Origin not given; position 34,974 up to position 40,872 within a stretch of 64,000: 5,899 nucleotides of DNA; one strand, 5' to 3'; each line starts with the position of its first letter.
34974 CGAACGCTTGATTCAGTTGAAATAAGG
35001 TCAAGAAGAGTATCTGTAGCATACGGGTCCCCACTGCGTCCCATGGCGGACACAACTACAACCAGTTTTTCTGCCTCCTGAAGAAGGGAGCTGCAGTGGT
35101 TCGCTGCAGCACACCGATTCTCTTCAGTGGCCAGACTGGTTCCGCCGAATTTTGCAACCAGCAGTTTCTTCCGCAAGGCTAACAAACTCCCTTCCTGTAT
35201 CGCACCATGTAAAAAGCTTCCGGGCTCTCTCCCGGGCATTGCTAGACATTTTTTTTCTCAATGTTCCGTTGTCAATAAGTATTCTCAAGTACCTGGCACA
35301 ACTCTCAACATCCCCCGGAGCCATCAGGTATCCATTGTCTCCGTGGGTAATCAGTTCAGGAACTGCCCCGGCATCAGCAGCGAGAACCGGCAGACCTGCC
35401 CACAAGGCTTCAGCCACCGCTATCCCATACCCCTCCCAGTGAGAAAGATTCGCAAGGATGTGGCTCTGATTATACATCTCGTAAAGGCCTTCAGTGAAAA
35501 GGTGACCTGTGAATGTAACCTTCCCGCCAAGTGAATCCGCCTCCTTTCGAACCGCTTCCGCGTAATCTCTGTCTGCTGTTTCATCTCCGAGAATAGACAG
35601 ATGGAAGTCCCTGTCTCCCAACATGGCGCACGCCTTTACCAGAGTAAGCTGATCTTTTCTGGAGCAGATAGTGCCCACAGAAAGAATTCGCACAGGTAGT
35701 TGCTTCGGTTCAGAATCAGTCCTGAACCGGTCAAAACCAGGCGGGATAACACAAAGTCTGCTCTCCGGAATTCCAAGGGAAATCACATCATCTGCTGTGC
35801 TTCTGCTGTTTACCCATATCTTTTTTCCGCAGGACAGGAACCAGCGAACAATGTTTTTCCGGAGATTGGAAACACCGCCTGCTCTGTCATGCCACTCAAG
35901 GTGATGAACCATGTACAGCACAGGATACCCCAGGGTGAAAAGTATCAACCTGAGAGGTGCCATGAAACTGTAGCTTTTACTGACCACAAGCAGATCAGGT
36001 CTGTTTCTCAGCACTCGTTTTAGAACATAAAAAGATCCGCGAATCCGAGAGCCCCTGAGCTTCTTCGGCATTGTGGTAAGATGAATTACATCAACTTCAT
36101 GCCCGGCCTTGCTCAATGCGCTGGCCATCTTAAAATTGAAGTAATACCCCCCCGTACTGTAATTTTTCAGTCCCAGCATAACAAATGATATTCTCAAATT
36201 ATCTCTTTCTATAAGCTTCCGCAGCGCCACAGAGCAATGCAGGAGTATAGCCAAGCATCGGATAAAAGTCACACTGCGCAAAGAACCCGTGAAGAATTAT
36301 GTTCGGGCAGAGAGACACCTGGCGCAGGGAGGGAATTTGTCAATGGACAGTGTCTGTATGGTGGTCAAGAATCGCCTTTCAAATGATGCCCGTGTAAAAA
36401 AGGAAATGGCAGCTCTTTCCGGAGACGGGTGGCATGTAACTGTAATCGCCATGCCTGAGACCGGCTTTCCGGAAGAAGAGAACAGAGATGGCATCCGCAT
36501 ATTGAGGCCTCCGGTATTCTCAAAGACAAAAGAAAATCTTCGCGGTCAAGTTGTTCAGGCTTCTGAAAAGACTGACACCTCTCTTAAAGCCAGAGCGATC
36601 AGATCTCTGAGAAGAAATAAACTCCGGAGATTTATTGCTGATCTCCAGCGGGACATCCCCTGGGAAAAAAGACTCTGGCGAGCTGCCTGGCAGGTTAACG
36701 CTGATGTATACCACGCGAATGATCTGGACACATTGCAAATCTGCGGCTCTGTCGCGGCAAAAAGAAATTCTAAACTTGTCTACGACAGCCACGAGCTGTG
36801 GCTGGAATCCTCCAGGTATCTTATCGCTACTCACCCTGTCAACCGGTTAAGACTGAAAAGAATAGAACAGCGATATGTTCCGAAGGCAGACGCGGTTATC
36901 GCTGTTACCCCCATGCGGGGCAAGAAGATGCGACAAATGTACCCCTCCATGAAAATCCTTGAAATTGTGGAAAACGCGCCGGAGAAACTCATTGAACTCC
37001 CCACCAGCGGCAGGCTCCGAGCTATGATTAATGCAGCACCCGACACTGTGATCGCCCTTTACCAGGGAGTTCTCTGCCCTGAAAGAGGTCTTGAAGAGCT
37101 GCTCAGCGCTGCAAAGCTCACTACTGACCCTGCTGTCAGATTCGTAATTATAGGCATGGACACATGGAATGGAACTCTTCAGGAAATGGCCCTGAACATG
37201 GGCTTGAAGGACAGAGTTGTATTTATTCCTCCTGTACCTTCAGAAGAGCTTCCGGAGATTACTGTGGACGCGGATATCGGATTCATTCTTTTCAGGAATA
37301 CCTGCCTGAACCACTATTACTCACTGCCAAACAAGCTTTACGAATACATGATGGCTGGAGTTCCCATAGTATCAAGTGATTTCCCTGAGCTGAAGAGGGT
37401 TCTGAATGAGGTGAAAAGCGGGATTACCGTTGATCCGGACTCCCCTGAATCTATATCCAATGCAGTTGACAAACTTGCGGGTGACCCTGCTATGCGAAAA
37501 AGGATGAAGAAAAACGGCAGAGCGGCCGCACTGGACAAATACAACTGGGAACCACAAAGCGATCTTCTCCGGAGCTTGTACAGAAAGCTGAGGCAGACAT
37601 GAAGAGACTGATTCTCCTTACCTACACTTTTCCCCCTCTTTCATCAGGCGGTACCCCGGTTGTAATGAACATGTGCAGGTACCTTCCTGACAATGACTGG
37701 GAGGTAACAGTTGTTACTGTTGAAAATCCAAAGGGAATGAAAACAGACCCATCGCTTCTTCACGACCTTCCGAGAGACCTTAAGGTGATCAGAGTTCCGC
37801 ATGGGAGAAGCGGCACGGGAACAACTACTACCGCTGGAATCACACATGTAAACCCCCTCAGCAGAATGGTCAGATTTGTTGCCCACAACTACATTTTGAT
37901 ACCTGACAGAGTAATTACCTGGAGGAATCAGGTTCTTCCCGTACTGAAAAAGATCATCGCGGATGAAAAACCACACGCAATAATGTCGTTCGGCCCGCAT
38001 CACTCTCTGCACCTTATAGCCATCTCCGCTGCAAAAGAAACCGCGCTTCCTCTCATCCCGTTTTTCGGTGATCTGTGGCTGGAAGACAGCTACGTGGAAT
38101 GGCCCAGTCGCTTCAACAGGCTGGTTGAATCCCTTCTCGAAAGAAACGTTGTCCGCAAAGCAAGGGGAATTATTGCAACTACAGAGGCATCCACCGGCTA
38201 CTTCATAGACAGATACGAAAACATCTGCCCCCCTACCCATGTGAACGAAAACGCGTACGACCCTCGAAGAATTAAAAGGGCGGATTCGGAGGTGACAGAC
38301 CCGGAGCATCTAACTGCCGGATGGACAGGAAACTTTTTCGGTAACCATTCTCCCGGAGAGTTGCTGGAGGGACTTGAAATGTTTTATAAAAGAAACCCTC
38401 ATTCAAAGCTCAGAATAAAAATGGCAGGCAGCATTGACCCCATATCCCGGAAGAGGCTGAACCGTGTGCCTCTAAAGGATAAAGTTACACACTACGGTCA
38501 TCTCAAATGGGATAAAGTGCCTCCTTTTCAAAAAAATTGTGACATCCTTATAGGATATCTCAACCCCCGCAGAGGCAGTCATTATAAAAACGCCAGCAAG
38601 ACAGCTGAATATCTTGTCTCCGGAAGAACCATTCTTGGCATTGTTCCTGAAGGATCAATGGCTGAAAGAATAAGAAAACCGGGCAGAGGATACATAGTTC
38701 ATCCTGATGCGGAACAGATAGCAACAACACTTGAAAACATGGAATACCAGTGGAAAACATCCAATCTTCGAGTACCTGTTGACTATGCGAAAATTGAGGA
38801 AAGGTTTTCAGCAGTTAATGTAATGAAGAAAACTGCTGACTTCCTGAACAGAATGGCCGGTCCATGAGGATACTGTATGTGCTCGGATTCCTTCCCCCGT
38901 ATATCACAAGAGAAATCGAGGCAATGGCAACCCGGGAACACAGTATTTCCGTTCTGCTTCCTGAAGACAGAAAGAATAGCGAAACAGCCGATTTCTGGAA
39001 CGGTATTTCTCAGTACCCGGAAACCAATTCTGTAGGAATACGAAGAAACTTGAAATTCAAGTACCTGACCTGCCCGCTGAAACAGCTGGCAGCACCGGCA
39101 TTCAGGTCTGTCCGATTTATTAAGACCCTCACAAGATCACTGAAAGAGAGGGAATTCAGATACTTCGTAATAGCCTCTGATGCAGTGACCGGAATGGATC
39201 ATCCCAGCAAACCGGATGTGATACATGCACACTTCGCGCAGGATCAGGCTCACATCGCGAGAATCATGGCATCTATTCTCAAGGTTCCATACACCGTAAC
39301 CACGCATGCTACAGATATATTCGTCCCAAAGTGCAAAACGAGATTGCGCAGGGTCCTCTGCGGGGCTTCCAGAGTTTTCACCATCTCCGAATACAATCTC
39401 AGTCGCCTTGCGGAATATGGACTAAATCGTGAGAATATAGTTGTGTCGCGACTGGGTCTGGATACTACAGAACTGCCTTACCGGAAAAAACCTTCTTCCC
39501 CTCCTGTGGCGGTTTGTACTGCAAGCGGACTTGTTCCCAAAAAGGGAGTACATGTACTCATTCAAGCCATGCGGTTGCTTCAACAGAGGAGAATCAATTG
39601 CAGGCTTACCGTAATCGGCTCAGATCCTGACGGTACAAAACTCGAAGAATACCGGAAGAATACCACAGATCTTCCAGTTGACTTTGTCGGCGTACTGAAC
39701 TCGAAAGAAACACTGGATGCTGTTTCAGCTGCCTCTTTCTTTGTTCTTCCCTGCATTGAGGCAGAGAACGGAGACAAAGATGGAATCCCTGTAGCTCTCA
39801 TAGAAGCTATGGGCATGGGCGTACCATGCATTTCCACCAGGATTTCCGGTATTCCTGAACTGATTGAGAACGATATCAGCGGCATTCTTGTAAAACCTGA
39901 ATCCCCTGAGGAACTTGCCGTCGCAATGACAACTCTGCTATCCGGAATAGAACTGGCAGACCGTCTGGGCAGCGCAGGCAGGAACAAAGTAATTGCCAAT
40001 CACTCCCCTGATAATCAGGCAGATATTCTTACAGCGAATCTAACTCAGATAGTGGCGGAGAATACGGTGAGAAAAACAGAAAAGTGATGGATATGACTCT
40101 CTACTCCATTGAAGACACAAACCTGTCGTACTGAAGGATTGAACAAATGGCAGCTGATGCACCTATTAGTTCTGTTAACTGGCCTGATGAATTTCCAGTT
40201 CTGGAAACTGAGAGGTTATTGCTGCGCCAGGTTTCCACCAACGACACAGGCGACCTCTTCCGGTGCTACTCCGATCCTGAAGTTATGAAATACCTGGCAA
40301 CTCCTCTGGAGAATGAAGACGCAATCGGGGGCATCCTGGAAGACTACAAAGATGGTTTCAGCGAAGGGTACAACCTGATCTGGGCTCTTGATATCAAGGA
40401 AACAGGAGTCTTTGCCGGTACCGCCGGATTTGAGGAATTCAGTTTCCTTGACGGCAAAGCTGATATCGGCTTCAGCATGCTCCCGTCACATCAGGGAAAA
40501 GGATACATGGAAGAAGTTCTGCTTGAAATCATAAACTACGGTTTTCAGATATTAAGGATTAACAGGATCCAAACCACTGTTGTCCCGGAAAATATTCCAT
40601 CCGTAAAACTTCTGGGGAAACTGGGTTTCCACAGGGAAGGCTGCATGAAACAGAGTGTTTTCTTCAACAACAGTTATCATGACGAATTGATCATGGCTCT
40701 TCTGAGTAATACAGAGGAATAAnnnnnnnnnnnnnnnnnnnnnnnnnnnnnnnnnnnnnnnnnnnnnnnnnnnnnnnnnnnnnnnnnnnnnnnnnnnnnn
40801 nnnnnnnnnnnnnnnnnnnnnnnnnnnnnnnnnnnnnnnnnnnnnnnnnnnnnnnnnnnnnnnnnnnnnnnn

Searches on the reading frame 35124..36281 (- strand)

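Call 83: search_protein_families(library=pfam, proteins=[window:35124-36281:-], max_evalue=0.00001)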
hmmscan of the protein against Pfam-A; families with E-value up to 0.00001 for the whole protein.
window:35124-36281:- (385 aa): 6 families
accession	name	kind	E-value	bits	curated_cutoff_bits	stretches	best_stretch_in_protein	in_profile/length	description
PF00534.26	Glycos_transf_1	-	1.5e-30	106.4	26.4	1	191-352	10-172/172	Glycosyl transferases group 1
PF13692.12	Glyco_trans_1_4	-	3.4e-25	89.4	27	1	198-338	3-142/142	Glycosyl transferases group 1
PF13439.12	Glyco_transf_4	-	3e-18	66.9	28.5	1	52-184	11-167/170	Glycosyltransferase Family 4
PF13579.12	Glyco_trans_4_4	-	9.1e-12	46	29.7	1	63-182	40-158/158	Glycosyl transferase 4-like domain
PF20706.3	GT4-conflict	-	4.1e-09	36.3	26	1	172-304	170-313/385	Family 4 Glycosyltransferase in conflict systems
PF13524.12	Glyco_trans_1_2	-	2.3e-08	34.5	25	1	224-360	13-136/144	Glycosyl transferase-like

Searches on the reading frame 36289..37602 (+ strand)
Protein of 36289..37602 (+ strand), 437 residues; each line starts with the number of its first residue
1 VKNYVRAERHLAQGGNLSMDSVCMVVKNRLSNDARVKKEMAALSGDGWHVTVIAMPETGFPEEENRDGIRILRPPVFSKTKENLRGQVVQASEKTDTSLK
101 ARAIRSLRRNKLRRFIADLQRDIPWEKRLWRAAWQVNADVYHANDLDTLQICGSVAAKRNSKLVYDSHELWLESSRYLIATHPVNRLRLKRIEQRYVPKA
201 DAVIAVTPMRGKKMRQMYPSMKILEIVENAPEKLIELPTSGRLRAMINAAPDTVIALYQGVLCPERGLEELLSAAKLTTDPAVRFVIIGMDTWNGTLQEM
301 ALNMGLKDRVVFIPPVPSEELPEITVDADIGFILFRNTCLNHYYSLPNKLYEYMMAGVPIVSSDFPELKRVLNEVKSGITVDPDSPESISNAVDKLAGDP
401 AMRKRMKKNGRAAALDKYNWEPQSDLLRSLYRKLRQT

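Call 84: search_protein_families(library=pfam, proteins=[window:36289-37602:+], max_evalue=0.00001)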
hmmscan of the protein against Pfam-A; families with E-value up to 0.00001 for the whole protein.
window:36289-37602:+ (437 aa): 5 families
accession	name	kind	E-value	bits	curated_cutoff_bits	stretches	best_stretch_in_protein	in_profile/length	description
PF00534.26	Glycos_transf_1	-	3.6e-25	88.9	26.4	1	248-411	10-170/172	Glycosyl transferases group 1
PF13692.12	Glyco_trans_1_4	-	8.5e-18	65.4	27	1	256-398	4-141/142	Glycosyl transferases group 1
PF13524.12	Glyco_trans_1_2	-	1.4e-11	45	25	1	270-421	4-136/144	Glycosyl transferase-like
PF13579.12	Glyco_trans_4_4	-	3.6e-11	44.1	29.7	1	37-218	8-146/158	Glycosyl transferase 4-like domain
PF13439.12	Glyco_transf_4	-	3e-10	40.8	28.5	1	42-219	14-153/170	Glycosyltransferase Family 4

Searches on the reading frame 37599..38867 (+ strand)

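Call 84: search_protein_families(library=pfam, proteins=[window:37599-38867:+], max_evalue=0.00001)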
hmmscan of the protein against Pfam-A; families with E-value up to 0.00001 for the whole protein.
window:37599-38867:+ (422 aa): 2 families
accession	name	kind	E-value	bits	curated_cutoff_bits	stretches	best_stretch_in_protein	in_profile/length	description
PF13579.12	Glyco_trans_4_4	-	1.3e-10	42.2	29.7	1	17-204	2-144/158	Glycosyl transferase 4-like domain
PF13439.12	Glyco_transf_4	-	1.3e-08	35.5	28.5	1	17-223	3-169/170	Glycosyltransferase Family 4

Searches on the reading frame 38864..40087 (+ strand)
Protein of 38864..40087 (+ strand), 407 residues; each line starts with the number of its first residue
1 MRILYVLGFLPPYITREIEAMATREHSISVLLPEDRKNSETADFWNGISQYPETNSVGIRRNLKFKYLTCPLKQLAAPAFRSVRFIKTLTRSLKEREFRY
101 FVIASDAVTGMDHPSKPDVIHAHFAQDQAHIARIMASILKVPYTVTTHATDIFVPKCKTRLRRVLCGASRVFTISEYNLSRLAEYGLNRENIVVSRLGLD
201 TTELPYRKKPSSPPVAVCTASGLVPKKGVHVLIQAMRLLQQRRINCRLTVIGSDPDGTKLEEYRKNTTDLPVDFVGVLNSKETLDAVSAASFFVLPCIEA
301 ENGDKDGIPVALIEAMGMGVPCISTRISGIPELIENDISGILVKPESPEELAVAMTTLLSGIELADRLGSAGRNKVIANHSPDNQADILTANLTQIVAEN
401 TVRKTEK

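Call 84: search_protein_families(library=pfam, proteins=[window:38864-40087:+], max_evalue=0.00001)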
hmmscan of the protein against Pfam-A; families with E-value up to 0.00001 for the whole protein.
window:38864-40087:+ (407 aa): 6 families
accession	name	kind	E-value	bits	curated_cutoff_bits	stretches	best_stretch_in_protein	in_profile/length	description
PF13692.12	Glyco_trans_1_4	-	4.2e-28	98.8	27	1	218-360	5-141/142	Glycosyl transferases group 1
PF00534.26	Glycos_transf_1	-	3.9e-27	95.3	26.4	1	216-374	17-171/172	Glycosyl transferases group 1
PF13439.12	Glyco_transf_4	-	2.9e-12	47.4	28.5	1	18-202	12-169/170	Glycosyltransferase Family 4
PF13579.12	Glyco_trans_4_4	-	3.5e-11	44.1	29.7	1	13-196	6-156/158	Glycosyl transferase 4-like domain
PF13524.12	Glyco_trans_1_2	-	7.7e-09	36.1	25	1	243-388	12-141/144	Glycosyl transferase-like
PF13477.12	Glyco_trans_4_2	-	3.3e-06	27.7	23.4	0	113-160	71-119/139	Glycosyl transferase 4-like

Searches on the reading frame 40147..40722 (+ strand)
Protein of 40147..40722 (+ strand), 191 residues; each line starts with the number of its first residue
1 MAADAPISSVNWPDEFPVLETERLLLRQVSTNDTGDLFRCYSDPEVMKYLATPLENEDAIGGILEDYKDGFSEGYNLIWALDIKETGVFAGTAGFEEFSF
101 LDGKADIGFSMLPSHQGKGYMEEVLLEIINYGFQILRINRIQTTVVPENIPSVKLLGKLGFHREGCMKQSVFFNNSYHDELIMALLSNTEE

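Call 84: search_protein_families(library=pfam, proteins=[window:40147-40722:+], max_evalue=0.00001)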
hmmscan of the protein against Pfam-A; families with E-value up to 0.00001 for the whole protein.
window:40147-40722:+ (191 aa): 3 families
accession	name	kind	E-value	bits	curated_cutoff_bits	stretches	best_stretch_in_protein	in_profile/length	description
PF13302.13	Acetyltransf_3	-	5e-27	95.7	25.4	1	23-162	1-138/138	Acetyltransferase (GNAT) domain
PF00583.31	Acetyltransf_1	-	2.2e-09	38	20.7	1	71-161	28-116/116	Acetyltransferase (GNAT) family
PF13420.13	Acetyltransf_4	-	1.7e-08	35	24.3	1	81-181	52-154/155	Acetyltransferase (GNAT) domain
